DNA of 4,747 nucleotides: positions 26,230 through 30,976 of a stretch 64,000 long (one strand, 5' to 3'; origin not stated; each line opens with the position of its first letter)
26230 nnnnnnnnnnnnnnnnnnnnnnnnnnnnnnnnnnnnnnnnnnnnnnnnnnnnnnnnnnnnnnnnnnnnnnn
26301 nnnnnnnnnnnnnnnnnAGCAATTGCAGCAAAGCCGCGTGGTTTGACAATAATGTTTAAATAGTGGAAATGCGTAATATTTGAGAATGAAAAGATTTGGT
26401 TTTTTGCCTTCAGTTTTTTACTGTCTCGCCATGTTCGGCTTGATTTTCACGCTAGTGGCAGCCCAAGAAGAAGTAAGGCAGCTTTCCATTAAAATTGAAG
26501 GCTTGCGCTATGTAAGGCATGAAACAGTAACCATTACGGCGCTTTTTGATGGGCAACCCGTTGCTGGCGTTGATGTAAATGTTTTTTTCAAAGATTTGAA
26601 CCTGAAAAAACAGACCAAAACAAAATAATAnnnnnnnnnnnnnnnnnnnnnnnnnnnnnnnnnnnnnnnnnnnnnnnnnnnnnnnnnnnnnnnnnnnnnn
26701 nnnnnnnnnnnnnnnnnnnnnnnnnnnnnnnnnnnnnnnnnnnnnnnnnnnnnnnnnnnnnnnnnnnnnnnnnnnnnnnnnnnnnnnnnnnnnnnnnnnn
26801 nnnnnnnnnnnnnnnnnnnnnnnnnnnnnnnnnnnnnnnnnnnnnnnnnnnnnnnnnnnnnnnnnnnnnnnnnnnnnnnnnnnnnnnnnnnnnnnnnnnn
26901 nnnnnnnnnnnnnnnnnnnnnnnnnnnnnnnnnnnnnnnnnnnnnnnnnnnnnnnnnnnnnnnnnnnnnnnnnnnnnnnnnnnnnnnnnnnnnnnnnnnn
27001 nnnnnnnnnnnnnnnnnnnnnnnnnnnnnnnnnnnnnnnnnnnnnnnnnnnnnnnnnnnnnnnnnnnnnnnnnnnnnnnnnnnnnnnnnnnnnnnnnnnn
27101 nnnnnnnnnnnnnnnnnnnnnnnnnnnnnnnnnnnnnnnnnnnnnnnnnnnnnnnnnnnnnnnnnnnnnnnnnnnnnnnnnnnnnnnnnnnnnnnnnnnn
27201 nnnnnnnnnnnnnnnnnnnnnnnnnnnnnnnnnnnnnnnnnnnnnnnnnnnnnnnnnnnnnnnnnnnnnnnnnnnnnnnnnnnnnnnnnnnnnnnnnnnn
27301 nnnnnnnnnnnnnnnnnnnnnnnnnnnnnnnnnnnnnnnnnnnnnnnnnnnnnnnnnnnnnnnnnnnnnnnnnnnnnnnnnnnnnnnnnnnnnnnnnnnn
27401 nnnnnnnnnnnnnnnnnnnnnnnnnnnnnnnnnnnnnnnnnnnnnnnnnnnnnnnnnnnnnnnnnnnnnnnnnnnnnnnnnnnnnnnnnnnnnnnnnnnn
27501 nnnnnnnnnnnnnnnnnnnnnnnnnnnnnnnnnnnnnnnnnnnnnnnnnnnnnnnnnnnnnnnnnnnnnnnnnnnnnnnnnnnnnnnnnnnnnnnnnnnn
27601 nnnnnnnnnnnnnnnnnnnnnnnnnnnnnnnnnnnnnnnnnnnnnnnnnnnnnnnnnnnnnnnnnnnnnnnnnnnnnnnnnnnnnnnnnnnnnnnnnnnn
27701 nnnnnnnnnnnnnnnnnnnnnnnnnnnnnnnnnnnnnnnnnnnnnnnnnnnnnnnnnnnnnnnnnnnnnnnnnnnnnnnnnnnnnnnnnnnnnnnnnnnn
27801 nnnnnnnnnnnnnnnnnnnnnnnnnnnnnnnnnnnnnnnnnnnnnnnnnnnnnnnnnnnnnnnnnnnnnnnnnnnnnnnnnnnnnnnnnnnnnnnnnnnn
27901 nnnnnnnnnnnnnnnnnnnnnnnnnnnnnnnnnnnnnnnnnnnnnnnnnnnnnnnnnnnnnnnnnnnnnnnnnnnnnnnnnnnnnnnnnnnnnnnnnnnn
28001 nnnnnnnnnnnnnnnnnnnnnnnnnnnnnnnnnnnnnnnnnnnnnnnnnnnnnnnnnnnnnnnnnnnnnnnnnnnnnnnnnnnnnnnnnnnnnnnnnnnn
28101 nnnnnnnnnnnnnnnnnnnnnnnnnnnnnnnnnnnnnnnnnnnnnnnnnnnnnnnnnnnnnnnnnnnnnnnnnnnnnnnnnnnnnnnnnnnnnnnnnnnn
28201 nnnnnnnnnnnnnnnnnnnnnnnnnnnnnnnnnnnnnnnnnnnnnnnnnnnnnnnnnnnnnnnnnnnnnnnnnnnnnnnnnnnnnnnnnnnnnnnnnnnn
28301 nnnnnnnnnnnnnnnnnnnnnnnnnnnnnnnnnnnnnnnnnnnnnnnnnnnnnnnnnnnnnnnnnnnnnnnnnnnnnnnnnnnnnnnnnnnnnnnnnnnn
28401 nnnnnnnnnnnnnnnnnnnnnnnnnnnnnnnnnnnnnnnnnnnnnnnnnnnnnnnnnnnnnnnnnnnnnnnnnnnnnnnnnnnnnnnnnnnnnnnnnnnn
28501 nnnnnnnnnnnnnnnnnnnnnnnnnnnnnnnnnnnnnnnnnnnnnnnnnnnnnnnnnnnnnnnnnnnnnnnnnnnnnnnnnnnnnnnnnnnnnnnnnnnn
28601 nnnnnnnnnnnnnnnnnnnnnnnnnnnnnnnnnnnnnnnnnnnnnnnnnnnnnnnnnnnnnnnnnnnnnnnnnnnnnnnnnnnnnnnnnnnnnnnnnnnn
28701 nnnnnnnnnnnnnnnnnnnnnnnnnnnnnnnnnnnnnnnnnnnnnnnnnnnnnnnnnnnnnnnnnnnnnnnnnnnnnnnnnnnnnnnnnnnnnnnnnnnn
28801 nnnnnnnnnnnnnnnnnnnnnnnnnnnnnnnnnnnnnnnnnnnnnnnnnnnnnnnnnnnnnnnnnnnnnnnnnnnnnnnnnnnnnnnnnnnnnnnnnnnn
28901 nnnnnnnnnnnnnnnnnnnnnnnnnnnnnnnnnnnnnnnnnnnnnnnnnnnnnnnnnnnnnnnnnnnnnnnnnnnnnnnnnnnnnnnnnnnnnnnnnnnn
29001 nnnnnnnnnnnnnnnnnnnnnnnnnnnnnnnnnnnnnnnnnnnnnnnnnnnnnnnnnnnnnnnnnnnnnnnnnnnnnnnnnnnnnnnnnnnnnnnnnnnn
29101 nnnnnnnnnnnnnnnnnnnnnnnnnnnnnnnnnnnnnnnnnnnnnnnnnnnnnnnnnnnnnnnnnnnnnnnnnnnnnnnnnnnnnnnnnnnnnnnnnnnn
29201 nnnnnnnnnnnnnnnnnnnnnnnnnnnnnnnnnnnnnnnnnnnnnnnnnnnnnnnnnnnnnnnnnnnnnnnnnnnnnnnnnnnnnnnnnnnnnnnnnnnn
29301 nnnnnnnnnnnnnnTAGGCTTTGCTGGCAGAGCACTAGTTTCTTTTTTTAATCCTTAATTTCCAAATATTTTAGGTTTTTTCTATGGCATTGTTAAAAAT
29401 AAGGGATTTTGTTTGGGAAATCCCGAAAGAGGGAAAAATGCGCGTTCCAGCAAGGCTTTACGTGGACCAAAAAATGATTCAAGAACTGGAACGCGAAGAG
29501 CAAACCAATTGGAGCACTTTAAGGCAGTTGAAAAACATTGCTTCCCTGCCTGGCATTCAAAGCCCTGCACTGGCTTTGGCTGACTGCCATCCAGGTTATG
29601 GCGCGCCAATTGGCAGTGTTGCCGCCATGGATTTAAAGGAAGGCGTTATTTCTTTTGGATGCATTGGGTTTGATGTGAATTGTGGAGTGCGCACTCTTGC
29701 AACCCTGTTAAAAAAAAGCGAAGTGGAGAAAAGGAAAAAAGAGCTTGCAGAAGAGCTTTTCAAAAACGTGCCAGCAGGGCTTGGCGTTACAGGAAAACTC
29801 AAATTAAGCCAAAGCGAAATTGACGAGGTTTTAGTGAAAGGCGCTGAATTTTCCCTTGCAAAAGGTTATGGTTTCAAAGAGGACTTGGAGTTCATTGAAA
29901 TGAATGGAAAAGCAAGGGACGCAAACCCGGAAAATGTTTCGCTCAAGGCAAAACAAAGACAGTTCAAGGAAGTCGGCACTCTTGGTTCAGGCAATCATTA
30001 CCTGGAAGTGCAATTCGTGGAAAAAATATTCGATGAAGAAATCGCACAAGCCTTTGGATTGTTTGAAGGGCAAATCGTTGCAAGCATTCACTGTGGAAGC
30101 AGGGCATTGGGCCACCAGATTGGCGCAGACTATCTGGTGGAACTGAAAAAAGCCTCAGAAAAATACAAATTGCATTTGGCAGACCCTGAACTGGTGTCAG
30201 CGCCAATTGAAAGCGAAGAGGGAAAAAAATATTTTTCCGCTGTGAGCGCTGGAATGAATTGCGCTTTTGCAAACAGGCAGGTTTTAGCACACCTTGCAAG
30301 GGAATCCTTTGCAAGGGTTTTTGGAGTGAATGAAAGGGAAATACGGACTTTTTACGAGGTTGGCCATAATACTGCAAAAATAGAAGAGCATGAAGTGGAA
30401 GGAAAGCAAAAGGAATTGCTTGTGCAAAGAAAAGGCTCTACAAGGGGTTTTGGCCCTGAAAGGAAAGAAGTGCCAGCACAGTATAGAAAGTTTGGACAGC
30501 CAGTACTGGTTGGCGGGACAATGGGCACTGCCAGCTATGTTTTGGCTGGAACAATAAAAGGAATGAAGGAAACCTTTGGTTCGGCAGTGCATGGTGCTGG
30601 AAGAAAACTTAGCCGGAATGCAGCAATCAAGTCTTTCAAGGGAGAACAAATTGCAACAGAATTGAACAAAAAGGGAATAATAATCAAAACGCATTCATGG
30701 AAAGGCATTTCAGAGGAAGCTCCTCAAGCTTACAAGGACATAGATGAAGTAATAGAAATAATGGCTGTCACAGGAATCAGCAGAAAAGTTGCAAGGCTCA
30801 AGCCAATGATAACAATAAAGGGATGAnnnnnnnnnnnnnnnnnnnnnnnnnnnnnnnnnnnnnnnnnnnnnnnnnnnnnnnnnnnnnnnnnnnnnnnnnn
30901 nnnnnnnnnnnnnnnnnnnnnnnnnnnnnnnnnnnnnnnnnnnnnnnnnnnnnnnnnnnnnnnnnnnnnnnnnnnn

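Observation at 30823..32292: GT-C-type glycosyltransferase-like membrane protein next to Thr/Pro-linker surface proteins, suggesting a surface O-glycosylation module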

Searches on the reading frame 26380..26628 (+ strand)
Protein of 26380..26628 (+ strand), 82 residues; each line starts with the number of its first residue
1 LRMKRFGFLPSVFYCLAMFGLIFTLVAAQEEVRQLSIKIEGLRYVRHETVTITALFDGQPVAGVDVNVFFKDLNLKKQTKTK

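Call 3: search_protein_families(library=pfam, proteins=[window:26380-26628:+], max_evalue=0.1)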
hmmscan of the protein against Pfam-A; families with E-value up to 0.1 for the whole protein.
window:26380-26628:+ (82 aa): 1 family
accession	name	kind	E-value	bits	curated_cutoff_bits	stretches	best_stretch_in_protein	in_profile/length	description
PF10670.15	DUF4198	-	0.0047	17.5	34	1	48-73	147-172/209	Domain of unknown function (DUF4198)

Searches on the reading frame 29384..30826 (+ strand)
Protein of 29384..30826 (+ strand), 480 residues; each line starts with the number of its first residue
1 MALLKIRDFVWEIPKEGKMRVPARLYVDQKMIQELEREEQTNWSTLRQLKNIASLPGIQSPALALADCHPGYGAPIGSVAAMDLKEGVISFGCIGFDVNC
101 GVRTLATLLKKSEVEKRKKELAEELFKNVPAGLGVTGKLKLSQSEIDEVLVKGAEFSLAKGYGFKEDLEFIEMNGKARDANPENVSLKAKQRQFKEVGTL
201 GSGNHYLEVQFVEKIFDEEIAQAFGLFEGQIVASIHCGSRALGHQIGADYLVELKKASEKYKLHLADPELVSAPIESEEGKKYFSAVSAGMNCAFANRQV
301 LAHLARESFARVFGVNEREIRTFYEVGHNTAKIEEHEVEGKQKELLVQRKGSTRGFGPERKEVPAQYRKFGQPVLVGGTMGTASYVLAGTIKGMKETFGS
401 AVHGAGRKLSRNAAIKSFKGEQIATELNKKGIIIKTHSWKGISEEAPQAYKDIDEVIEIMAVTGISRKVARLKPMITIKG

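Call 3: search_protein_families(library=pfam, proteins=[window:29384-30826:+], max_evalue=0.1)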
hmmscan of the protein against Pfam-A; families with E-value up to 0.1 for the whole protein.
window:29384-30826:+ (480 aa): 1 family
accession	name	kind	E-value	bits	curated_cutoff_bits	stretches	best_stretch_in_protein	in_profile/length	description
PF01139.22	RtcB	-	9.8e-155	516.4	27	1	48-480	1-426/426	tRNA-splicing ligase RtcB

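Call 4: search_protein_families(library=ncbifam, proteins=[window:29384-30826:+], max_evalue=0.1)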
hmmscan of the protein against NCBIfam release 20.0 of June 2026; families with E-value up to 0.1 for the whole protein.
window:29384-30826:+ (480 aa): 5 families
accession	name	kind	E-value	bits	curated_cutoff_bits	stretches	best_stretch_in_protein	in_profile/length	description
NF038162.1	RtcB_rel_intein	exception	6.2e-188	626.9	1150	2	99-480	578-961/961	intein-containing RtcB family protein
NF007153.0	PRK09588.1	equivalog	1.7e-46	158.9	407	2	183-479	115-372/379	RNA ligase RtcB family protein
TIGR03073.1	release_rtcB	hypoth_equivalog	2e-33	115.9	271.8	2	182-474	102-356/356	RNA ligase RtcB family protein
NF052663.1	RtcB_rel_intein2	exception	4.1e-25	88.7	1050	2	190-480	374-626/626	intein-containing RctB family protein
NF051899.1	BetGalacBglAAgro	equivalog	0.012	14.1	900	1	139-306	168-335/537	beta-galactosidase BglA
